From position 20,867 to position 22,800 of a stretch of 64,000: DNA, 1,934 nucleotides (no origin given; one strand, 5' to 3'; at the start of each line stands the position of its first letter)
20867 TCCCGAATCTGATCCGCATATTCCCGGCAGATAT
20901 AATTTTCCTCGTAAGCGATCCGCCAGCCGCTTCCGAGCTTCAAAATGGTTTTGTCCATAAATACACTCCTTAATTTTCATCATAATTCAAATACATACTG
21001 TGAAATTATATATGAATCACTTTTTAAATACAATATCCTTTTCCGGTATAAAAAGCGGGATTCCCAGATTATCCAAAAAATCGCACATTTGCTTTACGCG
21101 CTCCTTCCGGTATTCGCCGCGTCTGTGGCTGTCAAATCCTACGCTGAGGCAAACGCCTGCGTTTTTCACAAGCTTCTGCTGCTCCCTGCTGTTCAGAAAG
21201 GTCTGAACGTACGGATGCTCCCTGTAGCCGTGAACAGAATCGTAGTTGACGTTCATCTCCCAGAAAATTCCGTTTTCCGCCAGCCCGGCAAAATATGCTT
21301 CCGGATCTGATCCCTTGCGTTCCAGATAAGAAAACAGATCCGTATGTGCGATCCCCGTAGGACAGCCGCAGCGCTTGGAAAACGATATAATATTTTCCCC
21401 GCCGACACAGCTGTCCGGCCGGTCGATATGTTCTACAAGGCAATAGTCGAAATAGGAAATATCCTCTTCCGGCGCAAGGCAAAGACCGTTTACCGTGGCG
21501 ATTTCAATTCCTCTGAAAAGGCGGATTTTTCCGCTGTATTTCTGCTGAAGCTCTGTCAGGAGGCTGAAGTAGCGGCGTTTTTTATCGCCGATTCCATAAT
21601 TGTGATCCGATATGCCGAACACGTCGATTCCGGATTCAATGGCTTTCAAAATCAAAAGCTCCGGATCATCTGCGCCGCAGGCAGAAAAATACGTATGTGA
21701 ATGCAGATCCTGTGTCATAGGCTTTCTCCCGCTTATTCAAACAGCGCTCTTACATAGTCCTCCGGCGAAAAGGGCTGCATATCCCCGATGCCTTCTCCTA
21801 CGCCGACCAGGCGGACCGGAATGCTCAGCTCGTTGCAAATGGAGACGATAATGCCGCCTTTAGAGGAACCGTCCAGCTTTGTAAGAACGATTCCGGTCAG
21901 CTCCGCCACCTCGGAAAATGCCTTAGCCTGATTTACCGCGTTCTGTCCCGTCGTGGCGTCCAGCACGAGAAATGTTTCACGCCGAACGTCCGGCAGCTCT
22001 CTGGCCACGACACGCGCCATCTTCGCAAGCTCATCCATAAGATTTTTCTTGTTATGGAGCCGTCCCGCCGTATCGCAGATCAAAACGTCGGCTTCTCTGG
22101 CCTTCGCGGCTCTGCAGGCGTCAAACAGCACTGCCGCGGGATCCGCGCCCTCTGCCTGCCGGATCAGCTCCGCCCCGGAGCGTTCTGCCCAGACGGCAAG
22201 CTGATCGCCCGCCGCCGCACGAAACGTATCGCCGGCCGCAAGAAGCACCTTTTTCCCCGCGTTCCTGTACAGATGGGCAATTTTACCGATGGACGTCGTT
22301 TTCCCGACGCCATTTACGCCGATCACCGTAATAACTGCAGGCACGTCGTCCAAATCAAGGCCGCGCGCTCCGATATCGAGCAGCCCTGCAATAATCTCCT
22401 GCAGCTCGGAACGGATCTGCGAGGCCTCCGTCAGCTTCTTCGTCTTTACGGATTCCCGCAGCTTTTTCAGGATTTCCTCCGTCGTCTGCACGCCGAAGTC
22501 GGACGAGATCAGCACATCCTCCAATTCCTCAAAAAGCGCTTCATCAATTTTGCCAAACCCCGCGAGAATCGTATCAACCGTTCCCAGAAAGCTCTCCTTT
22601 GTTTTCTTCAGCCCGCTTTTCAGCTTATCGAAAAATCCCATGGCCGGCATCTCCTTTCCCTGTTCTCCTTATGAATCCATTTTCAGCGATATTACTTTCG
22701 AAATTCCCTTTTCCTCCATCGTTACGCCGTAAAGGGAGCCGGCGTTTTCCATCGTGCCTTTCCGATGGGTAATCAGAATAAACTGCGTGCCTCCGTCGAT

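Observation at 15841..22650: ftsY-PHP phosphoesterase-beta-mannosidase-permease fusion-ATPase operon without a binding-protein gene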

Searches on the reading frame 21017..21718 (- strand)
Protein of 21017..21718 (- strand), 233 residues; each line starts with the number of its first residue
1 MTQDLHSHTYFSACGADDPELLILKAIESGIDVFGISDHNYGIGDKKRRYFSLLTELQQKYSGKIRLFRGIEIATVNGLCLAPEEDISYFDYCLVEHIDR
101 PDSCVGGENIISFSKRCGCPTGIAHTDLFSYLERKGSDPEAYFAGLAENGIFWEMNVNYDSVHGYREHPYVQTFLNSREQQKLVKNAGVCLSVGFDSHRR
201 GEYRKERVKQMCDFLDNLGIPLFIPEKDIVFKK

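Call 3: search_protein_families(library=pfam, proteins=[window:21017-21718:-], max_evalue=0.01)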
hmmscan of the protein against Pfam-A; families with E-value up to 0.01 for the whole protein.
window:21017-21718:- (233 aa): 1 family
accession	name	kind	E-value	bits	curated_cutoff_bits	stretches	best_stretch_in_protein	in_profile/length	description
PF02811.25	PHP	-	7.6e-07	30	26.4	1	4-76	1-66/164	PHP domain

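Call 4: search_protein_families(library=ncbifam, proteins=[window:21017-21718:-], max_evalue=0.01)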
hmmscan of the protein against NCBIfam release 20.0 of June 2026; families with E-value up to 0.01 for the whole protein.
window:21017-21718:- (233 aa): 9 families
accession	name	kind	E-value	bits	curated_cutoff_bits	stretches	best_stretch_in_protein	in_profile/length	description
NF045780.1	TrlF_fam_ATP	equivalog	1.7e-08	33.7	350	1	4-89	9-103/944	TrlF family AAA-like ATPase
TIGR01856.1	hisJ_fam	subfamily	3.8e-08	33.3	90.2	1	4-75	2-85/252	histidinol-phosphatase HisJ family protein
NF006702.0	PRK09248.1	domain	1.3e-06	28.1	264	1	3-77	5-79/246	PHP domain-containing protein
NF047791.1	RNaseRnm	equivalog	1.8e-05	24.2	375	1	2-76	2-69/275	RNase RNM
NF038032.1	CehA_McbA_metalo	domain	2.3e-05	24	80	1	3-155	5-131/315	CehA/McbA family metallohydrolase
NF045781.1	Spaf1101_AAA_ATP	equivalog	3.9e-05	22.3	475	1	23-200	98-272/836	Spaf_1101 family AAA-like ATPase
NF005996.1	PRK08123.1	equivalog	0.00077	18.8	133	0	3-39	1-38/262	histidinol-phosphatase HisJ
NF041577.1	nside_bi_sphtase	equivalog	0.00083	18.6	400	0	2-45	3-45/276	3',5'-nucleoside bisphosphate phosphatase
NF006251.0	PRK08392.1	equivalog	0.0049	16.4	212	1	3-77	2-74/216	hypothetical protein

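Call 72: search_solved_structures(query=window:21017-21718:-, max_evalue=0.01)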
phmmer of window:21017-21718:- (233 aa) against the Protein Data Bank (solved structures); distinct sequences matched with E-value up to 0.01: 0.

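Call 73: search_protein_families(library=phrogs, proteins=[window:21017-21718:-], max_evalue=0.001)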
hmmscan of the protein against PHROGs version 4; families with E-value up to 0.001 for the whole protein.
window:21017-21718:- (233 aa): 0 families

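Call 74: find_homologous_proteins(query=window:21017-21718:-, max_evalue=0.00001)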
Query window:21017-21718:- (233 aa): 1146 proteins with E <= 0.00001 among 1309 candidates; the best 120 are listed.
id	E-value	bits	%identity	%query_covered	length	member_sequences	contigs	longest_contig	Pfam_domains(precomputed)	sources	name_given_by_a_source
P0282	3.2e-158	542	100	100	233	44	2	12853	PF02811.27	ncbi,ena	-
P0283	1.2e-115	403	75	96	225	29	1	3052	PF02811.27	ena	-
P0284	8.0e-114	397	73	97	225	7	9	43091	PF02811.27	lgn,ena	-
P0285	1.3e-112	393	72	97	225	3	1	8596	PF02811.27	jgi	-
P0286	8.0e-109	381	71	96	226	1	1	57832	PF02811.27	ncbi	-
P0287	1.2e-108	380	68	97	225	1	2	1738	PF02811.27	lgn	-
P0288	3.7e-108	378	72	95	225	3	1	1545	PF02811.27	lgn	-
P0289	5.2e-107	375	70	96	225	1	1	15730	PF02811.27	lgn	-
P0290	1.2e-104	367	69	97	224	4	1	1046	PF02811.27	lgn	-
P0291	2.4e-99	350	64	97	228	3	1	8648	PF02811.27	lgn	-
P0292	1.9e-95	337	60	97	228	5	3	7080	PF02811.27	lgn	-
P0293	6.2e-89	315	55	97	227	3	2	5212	PF02811.27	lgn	-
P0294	1.4e-88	314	59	95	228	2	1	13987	PF02811.27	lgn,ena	-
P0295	2.8e-87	310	58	97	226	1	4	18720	PF02811.27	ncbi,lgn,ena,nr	ncbi:MAG: PHP domain-containing protein [Clostridia bacterium]|nr:PHP domain-containing protein [Clo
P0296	3.8e-87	310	60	95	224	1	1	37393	-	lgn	-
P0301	5.6e-86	306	59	95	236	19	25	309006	PF02811.27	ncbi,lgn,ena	-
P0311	1.9e-84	301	56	97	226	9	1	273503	PF02811.27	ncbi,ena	-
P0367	2.1e-73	265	49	95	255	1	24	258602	PF02811.27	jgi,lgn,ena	-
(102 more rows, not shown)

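Call 75: find_encoding_contigs(protein=P0301, flank=6000, max_places=2)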
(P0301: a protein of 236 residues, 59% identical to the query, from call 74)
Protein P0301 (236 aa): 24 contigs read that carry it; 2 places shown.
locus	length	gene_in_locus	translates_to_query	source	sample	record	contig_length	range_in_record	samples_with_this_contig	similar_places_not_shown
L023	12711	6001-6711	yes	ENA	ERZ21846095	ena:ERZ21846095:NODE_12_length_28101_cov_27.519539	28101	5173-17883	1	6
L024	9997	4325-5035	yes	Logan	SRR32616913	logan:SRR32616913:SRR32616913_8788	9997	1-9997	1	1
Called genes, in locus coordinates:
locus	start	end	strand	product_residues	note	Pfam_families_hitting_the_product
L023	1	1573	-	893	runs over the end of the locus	PF02463:SMC_N, PF13476:AAA_23, PF13558:SbcC_Walker_B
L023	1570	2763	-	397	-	PF00149:Metallophos, PF12850:Metallophos_2 (faint), PF12320:SbcD_C (weak)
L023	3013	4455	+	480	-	PF07261:DnaB_2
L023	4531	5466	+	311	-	PF01695:IstB_IS21, PF00308:Bac_DnaA, PF00004:AAA (weak), PF07728:AAA_5 (weak)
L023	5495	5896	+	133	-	-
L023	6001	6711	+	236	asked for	PF02811:PHP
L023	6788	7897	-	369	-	PF02463:SMC_N, PF13175:AAA_15, PF13476:AAA_23, PF13304:AAA_21 (faint)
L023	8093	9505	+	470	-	PF11638:DnaA_N (weak), PF00308:Bac_DnaA, PF01695:IstB_IS21, PF01637:ATPase_2 (faint), PF13401:AAA_22 (faint), PF08299:Bac_DnaA_C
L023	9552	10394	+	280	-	PF01261:AP_endonuc_2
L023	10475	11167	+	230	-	PF06541:ABC_trans_CmpB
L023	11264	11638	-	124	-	PF08769:Spo0A_C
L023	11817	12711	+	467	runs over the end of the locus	PF02127:Peptidase_M18, PF05343:Peptidase_M42 (faint)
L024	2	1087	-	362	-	?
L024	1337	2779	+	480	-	PF07261:DnaB_2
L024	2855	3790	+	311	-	PF01695:IstB_IS21, PF00308:Bac_DnaA, PF00004:AAA (weak), PF07728:AAA_5 (weak)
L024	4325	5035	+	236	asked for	PF02811:PHP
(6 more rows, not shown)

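Call 76: find_encoding_contigs(protein=P0367, flank=6000, max_places=1)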
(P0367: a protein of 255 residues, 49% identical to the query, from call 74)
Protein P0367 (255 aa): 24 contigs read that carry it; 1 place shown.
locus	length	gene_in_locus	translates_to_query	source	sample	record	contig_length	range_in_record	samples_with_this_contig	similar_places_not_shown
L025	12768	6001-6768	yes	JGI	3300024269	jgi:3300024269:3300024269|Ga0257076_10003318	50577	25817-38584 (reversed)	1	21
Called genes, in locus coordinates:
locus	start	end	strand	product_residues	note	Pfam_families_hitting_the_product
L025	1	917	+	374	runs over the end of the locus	PF22020:RlmL_1st, PF02926:THUMP, PF01170:UPF0020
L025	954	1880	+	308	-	PF00781:DAGK_cat, PF19279:YegS_C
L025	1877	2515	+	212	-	PF04263:TPK_catalytic, PF04265:TPK_B1_binding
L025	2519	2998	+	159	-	PF00583:Acetyltransf_1, PF13673:Acetyltransf_10, PF13508:Acetyltransf_7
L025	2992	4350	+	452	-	PF01938:TRAM (weak), PF02475:TRM5-TYW2_MTfase, PF05958:tRNA_U5-meth_tr, PF01135:PCMT (weak), PF03602:Cons_hypoth95, PF05175:MTS, PF13649:Methyltransf_25, PF13847:Methyltransf_31, +4 more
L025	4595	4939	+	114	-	-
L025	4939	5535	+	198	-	PF00583:Acetyltransf_1, PF13673:Acetyltransf_10, PF13508:Acetyltransf_7, PF08445:FR47 (weak)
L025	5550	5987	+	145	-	-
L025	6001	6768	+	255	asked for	PF02811:PHP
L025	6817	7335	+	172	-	PF13240:Zn_Ribbon_1 (weak)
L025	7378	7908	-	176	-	-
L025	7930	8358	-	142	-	PF13328:HD_4 (weak)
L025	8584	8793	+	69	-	-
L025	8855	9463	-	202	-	PF17851:GH43_C2, PF07081:DUF1349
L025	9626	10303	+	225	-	PF00657:Lipase_GDSL, PF13472:Lipase_GDSL_2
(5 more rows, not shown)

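Call 77: find_encoding_contigs(protein=P0311, flank=6000, max_places=1)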
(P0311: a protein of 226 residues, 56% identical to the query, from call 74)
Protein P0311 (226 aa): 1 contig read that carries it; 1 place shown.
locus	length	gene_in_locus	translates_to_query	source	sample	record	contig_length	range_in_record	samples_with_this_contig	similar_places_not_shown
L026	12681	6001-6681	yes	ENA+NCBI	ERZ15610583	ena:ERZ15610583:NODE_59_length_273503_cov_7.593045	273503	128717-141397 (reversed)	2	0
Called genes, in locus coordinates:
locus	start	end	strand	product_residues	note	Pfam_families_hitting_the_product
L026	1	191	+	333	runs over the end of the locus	PF01547:SBP_bac_1, PF13531:SBP_bac_11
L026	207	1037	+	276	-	PF00528:BPD_transp_1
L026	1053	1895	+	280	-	PF00528:BPD_transp_1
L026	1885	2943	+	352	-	PF00005:ABC_tran, PF13304:AAA_21 (faint)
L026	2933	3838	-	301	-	PF00294:PfkB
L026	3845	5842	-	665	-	PF02065:Melibiase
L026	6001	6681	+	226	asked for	PF02811:PHP (weak)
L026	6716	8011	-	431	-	PF02784:Orn_Arg_deC_N, PF00278:Orn_DAP_Arg_deC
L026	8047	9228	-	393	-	PF00155:Aminotran_1_2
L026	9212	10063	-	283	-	PF01678:DAP_epimerase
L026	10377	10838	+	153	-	PF13240:Zn_Ribbon_1 (weak), PF09685:MamF_MmsF (weak)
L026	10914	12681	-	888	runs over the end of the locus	PF01074:Glyco_hydro_38N, PF09261:Alpha-mann_mid, PF07748:Glyco_hydro_38C, PF17677:Glyco_hydro38C2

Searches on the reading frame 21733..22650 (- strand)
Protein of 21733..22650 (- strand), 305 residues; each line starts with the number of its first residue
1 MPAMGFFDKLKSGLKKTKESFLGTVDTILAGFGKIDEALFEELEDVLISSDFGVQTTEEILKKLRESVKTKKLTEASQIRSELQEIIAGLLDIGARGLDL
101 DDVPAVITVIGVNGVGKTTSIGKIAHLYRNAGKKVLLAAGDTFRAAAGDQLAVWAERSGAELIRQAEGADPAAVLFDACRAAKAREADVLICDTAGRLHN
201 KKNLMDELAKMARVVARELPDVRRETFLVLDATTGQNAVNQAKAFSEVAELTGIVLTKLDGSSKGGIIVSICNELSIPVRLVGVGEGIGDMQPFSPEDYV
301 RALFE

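Call 3: search_protein_families(library=pfam, proteins=[window:21733-22650:-], max_evalue=0.01)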
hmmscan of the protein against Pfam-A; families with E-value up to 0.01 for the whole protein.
window:21733-22650:- (305 aa): 10 families
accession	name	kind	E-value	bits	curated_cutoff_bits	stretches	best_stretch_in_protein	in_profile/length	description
PF00448.28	SRP54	-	4.1e-74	248.9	22.7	1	104-304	1-195/196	SRP54-type protein, GTPase domain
PF02881.24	SRP54_N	-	4e-14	53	22.4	1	26-85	6-73/75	SRP54-type protein, helical bundle domain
PF13604.12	AAA_30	-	3.5e-06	27.3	27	1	106-212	20-112/191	AAA domain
PF13191.12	AAA_16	-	4.6e-05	24.4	32.6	1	105-231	25-139/167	AAA ATPase domain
PF13401.12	AAA_22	-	6.1e-05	23.8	27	1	105-214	6-110/130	AAA domain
PF13207.12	AAA_17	-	0.00058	20.6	27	1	110-208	1-92/136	AAA domain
PF01656.29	CbiA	-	0.0015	18.9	25.4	0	114-268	9-93/125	CobQ/CobB/MinD/ParA nucleotide binding domain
PF13245.12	AAA_19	-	0.0018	18.9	25.1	1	106-212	13-118/134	AAA domain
PF00005.33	ABC_tran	-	0.0048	17.9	25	1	106-182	13-80/137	ABC transporter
PF19842.5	YqeC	-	0.0073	17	27.6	0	114-185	6-77/145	YqeC protein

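Call 4: search_protein_families(library=ncbifam, proteins=[window:21733-22650:-], max_evalue=0.01)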
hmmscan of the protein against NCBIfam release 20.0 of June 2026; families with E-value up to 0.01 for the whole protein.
window:21733-22650:- (305 aa): 16 families
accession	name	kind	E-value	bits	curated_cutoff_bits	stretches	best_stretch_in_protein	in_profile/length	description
TIGR00064.1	ftsY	equivalog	1.8e-103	345.6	260.7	1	34-304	1-279/279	signal recognition particle-docking protein FtsY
TIGR00959.1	ffh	equivalog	2.2e-57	194.8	473.2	1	35-298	26-288/428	signal recognition particle protein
TIGR01425.1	SRP54_euk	equivalog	1.1e-44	152.9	576.25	1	37-303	28-293/428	signal recognition particle protein SRP54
TIGR03499.1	FlhF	equivalog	9.1e-19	68.5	174.15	1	15-196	118-286/286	flagellar biosynthesis GTPase FlhF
NF009367.0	PRK12724.1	equivalog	1.8e-14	53.5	718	1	18-285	138-395/433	flagellar biosynthesis regulator FlhF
NF009366.0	PRK12723.1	equivalog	4.3e-13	49.1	585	1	34-282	105-345/388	flagellar biosynthesis regulator FlhF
NF009368.0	PRK12726.1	equivalog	2.2e-11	43.5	832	1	98-289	201-382/407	flagellar biosynthesis regulator FlhF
NF011312.0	PRK14723.1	equivalog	1e-10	40.8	951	1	26-286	111-360/768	flagellar biosynthesis regulator FlhF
NF005230.0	PRK06731.1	equivalog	1.8e-09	37.3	553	1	105-286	87-259/281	flagellar biosynthesis regulator FlhF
NF011311.0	PRK14722.1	equivalog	5.3e-09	35.6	777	1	44-288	80-320/374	flagellar biosynthesis regulator FlhF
NF011310.0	PRK14721.1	equivalog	1.2e-06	28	725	1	105-269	192-346/423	flagellar biosynthesis regulator FlhF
NF008449.1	PRK11300.1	equivalog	0.00059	19.2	362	1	82-150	10-76/255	high-affinity branched-chain amino acid ABC transporter ATP-binding protein LivG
NF041546.1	ParA_partition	equivalog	0.0032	17.1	180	1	114-203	10-93/203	ParA family partition ATPase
NF004041.0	PRK05541.1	subfamily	0.0056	16.7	127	0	104-148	7-51/176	adenylyl-sulfate kinase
TIGR04291.1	arsen_driv_ArsA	equivalog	0.0068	15.1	650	0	53-141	278-357/565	arsenical pump-driving ATPase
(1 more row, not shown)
